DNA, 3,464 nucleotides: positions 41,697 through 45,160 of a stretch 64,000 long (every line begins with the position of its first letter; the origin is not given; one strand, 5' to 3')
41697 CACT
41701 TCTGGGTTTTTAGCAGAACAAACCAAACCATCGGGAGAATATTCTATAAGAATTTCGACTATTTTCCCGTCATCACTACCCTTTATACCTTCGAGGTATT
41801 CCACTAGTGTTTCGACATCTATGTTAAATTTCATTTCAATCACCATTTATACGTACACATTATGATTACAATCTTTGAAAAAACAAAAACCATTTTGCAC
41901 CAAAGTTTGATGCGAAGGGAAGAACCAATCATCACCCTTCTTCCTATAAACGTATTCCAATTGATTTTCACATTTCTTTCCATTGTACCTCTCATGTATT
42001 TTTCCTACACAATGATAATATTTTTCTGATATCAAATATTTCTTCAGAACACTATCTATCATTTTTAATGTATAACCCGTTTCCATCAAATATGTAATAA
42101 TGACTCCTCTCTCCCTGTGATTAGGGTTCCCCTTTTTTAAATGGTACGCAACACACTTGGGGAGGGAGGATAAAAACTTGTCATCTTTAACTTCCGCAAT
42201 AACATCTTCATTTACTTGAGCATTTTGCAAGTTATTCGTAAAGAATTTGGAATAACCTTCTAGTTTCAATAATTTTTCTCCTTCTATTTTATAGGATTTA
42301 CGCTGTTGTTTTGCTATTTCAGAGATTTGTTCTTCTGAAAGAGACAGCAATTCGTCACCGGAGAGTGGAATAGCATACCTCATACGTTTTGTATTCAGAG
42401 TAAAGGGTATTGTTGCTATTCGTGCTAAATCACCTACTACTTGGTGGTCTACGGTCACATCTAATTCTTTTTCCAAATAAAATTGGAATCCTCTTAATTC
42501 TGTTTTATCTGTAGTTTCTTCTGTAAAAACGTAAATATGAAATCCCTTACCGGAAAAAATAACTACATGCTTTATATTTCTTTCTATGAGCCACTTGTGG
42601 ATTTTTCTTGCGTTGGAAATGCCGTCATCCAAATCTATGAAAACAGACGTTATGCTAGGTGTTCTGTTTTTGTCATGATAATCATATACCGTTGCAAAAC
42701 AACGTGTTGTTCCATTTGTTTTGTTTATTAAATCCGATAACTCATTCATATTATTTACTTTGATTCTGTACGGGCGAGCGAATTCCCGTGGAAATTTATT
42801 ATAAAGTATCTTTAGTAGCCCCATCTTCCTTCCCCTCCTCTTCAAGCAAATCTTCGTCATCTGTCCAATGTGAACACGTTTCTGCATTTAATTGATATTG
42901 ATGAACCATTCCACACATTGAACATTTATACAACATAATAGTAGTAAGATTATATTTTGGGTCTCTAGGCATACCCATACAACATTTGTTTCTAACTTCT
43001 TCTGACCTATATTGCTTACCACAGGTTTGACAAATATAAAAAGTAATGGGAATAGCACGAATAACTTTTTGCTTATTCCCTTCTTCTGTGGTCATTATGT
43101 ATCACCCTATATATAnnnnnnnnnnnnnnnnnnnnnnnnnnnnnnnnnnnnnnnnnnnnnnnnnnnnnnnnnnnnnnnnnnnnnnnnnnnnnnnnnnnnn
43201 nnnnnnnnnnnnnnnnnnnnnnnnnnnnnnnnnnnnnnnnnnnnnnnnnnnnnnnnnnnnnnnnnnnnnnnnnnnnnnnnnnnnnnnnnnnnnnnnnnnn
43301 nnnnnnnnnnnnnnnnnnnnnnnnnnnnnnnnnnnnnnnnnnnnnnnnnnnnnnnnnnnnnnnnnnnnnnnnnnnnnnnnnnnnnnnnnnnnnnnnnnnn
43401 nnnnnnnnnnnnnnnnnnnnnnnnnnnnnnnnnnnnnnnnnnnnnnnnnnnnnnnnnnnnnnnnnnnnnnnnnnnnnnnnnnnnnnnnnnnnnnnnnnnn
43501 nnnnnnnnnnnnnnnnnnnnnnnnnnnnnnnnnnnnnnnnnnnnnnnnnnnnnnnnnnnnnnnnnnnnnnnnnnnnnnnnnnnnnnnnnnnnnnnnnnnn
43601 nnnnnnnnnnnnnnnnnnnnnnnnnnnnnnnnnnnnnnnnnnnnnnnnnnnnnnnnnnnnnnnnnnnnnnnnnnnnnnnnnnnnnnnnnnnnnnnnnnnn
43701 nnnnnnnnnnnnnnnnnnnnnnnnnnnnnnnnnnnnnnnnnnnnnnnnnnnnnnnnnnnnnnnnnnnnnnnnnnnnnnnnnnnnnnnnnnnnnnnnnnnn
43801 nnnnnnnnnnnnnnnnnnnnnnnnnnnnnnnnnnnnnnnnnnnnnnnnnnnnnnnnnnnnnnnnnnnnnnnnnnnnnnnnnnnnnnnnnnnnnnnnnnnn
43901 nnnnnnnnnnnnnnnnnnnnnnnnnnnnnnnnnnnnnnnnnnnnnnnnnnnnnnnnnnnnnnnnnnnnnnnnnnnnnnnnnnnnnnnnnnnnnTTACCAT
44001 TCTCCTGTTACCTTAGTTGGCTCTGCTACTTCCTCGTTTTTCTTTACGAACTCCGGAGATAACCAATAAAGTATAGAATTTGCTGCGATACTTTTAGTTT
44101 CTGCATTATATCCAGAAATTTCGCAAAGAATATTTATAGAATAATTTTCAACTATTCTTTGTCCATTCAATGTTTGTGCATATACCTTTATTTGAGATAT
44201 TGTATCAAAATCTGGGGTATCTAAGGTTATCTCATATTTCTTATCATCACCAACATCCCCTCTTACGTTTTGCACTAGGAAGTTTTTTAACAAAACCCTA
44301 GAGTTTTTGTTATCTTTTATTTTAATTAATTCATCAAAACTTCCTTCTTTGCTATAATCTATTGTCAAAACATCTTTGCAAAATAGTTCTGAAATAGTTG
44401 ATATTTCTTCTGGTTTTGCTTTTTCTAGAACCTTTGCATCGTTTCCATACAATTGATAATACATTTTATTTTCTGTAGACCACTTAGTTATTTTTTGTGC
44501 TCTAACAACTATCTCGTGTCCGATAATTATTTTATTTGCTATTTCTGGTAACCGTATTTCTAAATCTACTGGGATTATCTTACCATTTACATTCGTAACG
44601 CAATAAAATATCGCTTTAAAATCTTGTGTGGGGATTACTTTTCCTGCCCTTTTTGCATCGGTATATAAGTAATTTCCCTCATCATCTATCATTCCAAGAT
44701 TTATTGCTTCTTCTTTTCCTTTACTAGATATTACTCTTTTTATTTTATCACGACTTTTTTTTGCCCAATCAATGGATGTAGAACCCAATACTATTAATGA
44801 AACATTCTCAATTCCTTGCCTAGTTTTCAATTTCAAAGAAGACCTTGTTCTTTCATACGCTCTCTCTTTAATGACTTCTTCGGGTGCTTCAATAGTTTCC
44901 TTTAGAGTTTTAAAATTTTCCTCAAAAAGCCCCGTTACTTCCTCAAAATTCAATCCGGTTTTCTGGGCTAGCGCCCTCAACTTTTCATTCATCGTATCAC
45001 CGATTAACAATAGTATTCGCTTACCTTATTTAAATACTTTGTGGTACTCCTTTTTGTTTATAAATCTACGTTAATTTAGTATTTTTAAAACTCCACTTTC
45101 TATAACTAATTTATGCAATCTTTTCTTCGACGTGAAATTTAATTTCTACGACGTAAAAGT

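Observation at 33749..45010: Compact, self-contained archaeal-type replisome cluster on one strand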

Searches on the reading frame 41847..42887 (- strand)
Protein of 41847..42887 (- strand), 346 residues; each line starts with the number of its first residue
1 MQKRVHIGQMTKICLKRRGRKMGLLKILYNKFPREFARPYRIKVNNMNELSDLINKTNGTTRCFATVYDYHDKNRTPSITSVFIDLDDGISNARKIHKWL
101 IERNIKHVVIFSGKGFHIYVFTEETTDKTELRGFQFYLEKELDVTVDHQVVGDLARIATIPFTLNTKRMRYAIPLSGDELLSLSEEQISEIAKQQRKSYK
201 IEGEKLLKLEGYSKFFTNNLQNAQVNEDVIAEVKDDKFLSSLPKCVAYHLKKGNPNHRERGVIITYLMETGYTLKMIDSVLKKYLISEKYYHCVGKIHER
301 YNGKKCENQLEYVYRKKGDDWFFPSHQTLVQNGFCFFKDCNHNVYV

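Call 4: search_protein_families(library=pfam, proteins=[window:41847-42887:-], max_evalue=0.01)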
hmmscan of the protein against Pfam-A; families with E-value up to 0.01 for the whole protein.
window:41847-42887:- (346 aa): 0 families

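Call 5: search_protein_families(library=phrogs, proteins=[window:41847-42887:-], max_evalue=0.001)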
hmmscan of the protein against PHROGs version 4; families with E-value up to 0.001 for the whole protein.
window:41847-42887:- (346 aa): 3 families
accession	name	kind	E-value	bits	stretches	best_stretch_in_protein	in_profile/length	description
phrog_9660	-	unknown function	1.1e-09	39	1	103-197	122-238/407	-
phrog_18685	-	unknown function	5e-05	22.4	1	61-200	47-206/1028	-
phrog_16345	-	DNA, RNA and nucleotide metabolism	0.00021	20.4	1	85-257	76-254/972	primase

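Call 53: search_solved_structures(query=window:41847-42887:-, max_evalue=10, show_alignments=1)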
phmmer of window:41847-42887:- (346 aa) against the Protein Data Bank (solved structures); distinct sequences matched with E-value up to 10: 1.
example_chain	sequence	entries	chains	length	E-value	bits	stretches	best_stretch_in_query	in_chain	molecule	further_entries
8k1l_A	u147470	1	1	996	1.1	11.7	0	145-198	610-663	Na+,K+-ATPase alpha2KK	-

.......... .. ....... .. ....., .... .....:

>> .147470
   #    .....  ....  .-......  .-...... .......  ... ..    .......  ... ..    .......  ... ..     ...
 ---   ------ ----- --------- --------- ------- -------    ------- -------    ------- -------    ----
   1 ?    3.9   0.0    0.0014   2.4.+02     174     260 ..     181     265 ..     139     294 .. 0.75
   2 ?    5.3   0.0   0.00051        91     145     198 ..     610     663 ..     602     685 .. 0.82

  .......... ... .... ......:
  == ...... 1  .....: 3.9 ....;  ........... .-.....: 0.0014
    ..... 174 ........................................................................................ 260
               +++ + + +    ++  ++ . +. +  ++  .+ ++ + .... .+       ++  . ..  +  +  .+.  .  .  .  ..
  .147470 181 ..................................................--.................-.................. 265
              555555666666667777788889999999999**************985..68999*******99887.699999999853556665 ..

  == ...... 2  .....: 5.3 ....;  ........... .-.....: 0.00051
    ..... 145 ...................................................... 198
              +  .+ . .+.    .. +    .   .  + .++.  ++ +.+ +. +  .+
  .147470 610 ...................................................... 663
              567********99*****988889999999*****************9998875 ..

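Call 60: search_protein_families(library=ncbifam, proteins=[window:41847-42887:-], max_evalue=0.1)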
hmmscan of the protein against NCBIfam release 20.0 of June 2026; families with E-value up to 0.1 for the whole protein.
window:41847-42887:- (346 aa): 1 family
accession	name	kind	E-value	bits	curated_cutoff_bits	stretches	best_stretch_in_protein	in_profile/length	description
NF001641.0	PRK00419.1-3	equivalog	0.0086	15.2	326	0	140-180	222-261/323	DNA primase small subunit PriS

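Call 74: search_solved_structures(query=A4, max_evalue=10, show_alignments=2)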
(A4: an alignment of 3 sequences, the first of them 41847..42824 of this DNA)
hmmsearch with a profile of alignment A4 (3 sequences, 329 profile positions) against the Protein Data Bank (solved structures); distinct sequences matched with E-value up to 10: 9.
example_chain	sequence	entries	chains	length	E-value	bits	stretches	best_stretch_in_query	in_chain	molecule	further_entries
4lim_A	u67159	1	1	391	0.026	16.8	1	224-298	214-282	DNA primase small subunit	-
8foc_A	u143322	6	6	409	0.029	16.7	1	224-298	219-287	DNA primase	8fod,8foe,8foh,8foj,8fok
4mm2_A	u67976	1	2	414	0.029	16.7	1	224-298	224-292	DNA primase small subunit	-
8b9a_S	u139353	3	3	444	0.033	16.5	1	224-298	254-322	DNA primase small subunit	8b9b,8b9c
5of3_B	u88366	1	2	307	0.068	15.5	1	185-285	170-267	DNA primase large subunit PriL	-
1zt2_A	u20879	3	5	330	0.9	11.8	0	67-151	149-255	DNA primase small subunit | DNA primase small subunit PriS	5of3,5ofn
1jt2_A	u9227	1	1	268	1.7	10.9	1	58-98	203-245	PROTEIN (ENDO-1,4-BETA-XYLANASE Z)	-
1jjf_A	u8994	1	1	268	1.7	10.9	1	58-98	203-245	ENDO-1,4-BETA-XYLANASE Z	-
8gaa_A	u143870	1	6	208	3.9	9.7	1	221-269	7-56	C6HR1_4r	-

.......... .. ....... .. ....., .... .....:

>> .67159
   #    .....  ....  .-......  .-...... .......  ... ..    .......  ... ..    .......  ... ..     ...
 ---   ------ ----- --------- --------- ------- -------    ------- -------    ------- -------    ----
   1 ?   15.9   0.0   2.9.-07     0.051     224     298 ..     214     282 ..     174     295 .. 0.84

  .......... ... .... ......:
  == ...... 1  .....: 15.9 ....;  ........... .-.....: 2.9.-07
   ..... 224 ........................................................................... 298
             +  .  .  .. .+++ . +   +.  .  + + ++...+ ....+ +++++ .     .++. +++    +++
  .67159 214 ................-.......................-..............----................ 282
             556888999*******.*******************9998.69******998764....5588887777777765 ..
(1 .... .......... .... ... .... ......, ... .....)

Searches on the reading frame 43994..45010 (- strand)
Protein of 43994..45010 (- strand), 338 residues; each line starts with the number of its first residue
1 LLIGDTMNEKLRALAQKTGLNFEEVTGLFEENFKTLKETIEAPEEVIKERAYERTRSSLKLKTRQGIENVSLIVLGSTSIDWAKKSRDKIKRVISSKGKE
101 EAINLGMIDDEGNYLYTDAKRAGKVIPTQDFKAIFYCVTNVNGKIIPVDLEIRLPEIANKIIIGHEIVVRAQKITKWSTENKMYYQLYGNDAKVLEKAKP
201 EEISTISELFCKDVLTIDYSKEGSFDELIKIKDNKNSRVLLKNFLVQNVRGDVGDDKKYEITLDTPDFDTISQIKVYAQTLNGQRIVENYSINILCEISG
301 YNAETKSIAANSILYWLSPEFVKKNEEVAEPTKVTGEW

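Call 4: search_protein_families(library=pfam, proteins=[window:43994-45010:-], max_evalue=0.01)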
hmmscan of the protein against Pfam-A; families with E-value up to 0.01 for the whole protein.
window:43994-45010:- (338 aa): 0 families

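Call 5: search_protein_families(library=phrogs, proteins=[window:43994-45010:-], max_evalue=0.001)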
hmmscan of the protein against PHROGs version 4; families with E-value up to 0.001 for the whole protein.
window:43994-45010:- (338 aa): 0 families

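Call 54: search_solved_structures(query=window:43994-45010:-, max_evalue=10)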
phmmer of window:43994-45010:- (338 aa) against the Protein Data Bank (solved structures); distinct sequences matched with E-value up to 10: 0.

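Call 60: search_protein_families(library=ncbifam, proteins=[window:43994-45010:-], max_evalue=0.1)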
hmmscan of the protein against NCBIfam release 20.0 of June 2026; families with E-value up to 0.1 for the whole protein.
window:43994-45010:- (338 aa): 0 families

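Call 101: predict_structure(protein=window:43994-44992:-)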
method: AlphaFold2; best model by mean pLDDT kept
length: 332 residues; sequences in the alignment: 1
mean_pLDDT: 34.6   pTM: 0.19
mean pLDDT of the five models: 34.6, 34.4, 30.9, 27.2, 26.8
residues with pLDDT >= 90: 0; 70-90: 3; 50-70: 24; < 50: 305
segments of 3 or more residues with pLDDT < 50: 29-332
pLDDT, mean of each block of 10 residues (from residue 1): 58 67 57 43 33 25 31 36 45 45 38 28 31 31 32 28 32 33 32 28 25 27 27 29 32 35 34 34 31 33 26 29 28 30
secondary structure, 60 per line:
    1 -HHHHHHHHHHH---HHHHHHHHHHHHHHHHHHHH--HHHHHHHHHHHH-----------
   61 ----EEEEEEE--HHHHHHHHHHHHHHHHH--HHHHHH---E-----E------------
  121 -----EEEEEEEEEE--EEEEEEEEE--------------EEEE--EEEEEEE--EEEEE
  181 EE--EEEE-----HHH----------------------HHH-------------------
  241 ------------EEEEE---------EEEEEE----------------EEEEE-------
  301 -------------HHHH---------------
elements in order: H2-12 H16-35 H38-49 E65-71 H74-90 H93-98 E126-135 E138-146 E161-164 E167-173 E176-182 E185-188 E253-257 E267-272 E289-293 H314-317

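Call 107: search_protein_families(library=phrogs, alignment_id=A7, max_evalue=0.01)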
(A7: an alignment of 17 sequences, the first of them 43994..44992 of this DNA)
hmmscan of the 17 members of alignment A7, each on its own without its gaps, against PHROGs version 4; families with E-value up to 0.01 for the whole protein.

A. member 1, window:43994-44992:- (332 aa): 0 families

B. families by the number of members that match (of 17 scanned): 1 family
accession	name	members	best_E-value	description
phrog_26890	-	1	0.0016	-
